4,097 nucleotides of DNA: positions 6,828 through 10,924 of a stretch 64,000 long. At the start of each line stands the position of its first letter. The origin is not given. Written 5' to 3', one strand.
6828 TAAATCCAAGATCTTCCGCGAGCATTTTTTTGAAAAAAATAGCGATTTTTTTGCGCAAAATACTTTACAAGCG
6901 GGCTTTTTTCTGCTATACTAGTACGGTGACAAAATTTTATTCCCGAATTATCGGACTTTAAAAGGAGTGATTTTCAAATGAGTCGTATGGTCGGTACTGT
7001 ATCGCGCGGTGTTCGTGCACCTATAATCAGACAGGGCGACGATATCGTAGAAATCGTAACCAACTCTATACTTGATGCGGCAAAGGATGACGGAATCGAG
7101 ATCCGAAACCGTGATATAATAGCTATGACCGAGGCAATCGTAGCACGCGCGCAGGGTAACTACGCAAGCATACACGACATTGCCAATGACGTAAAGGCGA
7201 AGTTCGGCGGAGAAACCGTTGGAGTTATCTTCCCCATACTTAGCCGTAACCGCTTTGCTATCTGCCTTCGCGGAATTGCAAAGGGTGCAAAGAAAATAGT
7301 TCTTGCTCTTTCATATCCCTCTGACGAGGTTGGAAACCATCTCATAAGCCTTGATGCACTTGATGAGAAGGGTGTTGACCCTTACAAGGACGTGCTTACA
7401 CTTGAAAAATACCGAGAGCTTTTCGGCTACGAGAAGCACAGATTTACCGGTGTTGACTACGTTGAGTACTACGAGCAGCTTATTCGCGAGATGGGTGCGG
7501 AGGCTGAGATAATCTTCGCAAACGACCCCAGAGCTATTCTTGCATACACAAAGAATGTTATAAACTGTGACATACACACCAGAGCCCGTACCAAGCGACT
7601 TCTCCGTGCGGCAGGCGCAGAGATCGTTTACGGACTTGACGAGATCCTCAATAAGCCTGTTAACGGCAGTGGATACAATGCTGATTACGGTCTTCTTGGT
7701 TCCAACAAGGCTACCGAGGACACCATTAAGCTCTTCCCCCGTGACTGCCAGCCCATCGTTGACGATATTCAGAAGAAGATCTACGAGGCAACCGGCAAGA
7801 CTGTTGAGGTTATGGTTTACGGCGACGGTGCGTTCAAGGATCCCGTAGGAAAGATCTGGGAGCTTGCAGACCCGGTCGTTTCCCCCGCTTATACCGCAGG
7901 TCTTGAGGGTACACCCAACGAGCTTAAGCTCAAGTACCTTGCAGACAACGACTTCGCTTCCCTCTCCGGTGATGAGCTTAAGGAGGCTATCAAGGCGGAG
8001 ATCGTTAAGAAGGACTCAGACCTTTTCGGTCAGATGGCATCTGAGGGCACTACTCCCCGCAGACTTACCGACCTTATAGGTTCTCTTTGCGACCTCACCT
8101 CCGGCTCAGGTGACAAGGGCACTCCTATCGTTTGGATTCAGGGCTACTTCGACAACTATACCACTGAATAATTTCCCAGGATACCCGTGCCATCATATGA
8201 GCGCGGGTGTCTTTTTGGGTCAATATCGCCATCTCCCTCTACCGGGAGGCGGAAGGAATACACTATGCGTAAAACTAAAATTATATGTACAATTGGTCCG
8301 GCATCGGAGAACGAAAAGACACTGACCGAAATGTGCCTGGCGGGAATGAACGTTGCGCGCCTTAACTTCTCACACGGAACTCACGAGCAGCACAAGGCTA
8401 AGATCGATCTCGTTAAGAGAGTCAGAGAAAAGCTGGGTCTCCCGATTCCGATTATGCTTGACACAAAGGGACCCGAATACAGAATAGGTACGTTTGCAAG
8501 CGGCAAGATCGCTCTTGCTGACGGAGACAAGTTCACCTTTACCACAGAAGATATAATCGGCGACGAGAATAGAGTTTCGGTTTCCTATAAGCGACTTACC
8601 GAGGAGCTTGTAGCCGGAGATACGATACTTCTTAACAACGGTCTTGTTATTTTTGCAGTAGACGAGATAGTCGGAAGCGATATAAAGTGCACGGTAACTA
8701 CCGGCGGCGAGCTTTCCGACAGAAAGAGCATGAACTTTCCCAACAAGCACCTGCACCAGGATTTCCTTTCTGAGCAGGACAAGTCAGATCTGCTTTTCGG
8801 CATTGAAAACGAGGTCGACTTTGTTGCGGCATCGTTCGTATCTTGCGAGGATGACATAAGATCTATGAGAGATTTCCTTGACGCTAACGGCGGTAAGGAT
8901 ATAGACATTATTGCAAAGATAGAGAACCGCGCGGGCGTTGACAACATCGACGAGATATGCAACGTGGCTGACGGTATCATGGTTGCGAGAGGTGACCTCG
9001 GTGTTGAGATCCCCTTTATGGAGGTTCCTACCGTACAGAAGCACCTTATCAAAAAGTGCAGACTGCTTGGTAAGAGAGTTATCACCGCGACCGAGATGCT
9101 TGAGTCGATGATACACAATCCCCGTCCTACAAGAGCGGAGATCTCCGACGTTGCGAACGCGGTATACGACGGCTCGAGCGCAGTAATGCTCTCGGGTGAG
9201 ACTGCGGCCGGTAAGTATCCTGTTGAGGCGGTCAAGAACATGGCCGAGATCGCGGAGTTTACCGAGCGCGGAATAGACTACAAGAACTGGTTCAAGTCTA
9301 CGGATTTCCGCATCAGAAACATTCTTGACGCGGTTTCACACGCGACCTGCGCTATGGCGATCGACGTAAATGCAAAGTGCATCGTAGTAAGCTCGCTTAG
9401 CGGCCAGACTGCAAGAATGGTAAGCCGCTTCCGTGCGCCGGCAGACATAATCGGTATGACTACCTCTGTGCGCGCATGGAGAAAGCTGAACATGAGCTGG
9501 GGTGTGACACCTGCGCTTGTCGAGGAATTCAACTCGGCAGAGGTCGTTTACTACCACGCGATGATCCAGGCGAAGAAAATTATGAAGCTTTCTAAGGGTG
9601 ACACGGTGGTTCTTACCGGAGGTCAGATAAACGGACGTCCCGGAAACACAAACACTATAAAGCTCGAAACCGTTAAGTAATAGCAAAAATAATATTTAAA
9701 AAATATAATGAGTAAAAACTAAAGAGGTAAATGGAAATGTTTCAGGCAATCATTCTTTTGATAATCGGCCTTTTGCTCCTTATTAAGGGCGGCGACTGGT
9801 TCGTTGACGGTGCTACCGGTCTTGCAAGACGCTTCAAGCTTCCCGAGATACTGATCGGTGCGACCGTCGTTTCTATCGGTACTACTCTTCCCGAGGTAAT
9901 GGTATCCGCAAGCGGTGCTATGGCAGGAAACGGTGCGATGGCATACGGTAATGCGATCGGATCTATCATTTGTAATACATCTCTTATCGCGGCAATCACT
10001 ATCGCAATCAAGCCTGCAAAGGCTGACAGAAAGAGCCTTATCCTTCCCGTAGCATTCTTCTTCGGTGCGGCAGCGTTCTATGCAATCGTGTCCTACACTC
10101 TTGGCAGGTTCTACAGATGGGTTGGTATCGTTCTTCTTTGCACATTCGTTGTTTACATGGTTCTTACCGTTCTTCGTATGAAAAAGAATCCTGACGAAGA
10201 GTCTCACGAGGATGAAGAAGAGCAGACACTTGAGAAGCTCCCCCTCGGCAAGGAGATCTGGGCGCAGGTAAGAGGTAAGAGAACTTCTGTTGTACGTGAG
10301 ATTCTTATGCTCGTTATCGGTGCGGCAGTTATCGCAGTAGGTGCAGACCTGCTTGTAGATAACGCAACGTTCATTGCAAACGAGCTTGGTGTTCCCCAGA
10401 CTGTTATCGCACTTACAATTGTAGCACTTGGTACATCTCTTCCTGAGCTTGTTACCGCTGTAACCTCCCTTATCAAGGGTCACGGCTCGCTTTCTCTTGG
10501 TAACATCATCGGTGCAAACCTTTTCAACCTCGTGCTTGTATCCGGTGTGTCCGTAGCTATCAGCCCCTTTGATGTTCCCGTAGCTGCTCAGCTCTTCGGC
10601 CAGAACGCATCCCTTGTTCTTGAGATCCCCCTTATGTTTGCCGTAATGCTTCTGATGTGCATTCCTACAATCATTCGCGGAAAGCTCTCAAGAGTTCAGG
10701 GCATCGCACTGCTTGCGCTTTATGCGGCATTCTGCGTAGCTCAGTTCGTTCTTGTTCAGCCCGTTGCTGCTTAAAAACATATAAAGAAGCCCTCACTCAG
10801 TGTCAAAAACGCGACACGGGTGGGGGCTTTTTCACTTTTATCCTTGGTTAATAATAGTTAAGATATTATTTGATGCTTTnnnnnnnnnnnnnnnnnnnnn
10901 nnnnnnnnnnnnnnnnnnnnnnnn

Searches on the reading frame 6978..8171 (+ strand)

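Call 24: search_protein_families(library=pfam, proteins=[window:6978-8171:+], max_evalue=0.0001)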
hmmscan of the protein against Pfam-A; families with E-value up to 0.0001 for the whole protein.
window:6978-8171:+ (397 aa): 1 family
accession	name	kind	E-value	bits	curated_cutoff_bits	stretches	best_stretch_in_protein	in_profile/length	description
PF01996.21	F420_ligase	-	4.9e-58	196.6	25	1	11-389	1-218/218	F420-0:Gamma-glutamyl ligase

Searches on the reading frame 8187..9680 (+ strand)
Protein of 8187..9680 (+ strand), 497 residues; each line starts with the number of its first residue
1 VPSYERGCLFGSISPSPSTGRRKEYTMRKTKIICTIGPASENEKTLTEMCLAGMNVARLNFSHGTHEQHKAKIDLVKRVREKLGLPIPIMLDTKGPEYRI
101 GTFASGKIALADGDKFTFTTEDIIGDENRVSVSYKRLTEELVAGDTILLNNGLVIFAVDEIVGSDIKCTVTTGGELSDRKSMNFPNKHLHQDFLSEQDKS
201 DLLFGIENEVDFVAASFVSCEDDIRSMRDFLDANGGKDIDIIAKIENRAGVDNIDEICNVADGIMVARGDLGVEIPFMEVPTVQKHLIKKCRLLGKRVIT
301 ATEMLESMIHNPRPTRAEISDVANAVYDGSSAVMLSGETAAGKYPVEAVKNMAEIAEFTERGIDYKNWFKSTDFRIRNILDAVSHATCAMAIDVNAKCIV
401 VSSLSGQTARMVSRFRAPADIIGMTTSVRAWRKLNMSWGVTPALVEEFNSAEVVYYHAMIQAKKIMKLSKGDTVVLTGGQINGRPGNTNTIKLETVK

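Call 24: search_protein_families(library=pfam, proteins=[window:8187-9680:+], max_evalue=0.0001)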
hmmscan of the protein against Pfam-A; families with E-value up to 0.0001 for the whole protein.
window:8187-9680:+ (497 aa): 2 families
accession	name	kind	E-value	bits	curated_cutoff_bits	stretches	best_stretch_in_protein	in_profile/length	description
PF00224.27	PK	-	4.9e-126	420.7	30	1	27-349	1-328/328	Pyruvate kinase, barrel domain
PF02887.21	PK_C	-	3.1e-31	108.2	28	1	381-492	1-112/114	Pyruvate kinase, alpha/beta domain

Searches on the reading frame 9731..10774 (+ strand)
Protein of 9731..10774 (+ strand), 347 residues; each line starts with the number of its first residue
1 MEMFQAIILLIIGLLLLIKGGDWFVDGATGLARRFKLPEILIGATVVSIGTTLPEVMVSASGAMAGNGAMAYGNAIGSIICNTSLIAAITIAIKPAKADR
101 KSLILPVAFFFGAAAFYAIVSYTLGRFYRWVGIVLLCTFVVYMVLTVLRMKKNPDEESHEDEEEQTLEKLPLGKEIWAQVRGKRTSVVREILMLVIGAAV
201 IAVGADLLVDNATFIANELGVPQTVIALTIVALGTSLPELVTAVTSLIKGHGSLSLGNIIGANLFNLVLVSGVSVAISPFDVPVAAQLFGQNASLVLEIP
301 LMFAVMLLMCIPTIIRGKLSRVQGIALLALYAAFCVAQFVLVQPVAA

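Call 24: search_protein_families(library=pfam, proteins=[window:9731-10774:+], max_evalue=0.0001)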
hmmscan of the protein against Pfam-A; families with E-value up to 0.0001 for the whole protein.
window:9731-10774:+ (347 aa): 1 family
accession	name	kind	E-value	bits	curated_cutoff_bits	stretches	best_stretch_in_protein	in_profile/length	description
PF01699.29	Na_Ca_ex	-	6.9e-61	205.1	24.9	2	191-339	3-150/151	Sodium/calcium exchanger protein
